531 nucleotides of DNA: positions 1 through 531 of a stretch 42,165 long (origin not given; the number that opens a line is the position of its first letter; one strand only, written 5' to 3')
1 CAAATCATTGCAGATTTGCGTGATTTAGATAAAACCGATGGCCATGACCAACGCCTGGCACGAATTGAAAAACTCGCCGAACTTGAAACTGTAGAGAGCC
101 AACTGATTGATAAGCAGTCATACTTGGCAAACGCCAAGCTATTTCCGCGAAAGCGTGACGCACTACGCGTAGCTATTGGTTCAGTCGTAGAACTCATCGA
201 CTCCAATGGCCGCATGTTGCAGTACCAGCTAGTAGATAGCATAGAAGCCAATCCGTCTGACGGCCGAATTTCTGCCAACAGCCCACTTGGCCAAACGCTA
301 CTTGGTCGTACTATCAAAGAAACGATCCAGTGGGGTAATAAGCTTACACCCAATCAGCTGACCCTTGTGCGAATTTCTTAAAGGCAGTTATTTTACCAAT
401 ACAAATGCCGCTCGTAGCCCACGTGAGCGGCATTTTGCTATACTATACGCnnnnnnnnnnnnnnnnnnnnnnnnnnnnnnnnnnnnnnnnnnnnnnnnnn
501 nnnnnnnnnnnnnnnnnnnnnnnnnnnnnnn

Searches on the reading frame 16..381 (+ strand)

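Call 42: search_protein_families(library=pfam, max_evalue=1, proteins=[window:16-381:+])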
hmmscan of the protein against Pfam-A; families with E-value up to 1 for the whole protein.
window:16-381:+ (121 aa): 1 family
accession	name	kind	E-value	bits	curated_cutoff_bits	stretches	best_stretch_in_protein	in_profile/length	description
PF01272.25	GreA_GreB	-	5.8e-15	55.5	26.9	1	51-107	5-62/77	Transcription elongation factor, GreA/GreB, C-term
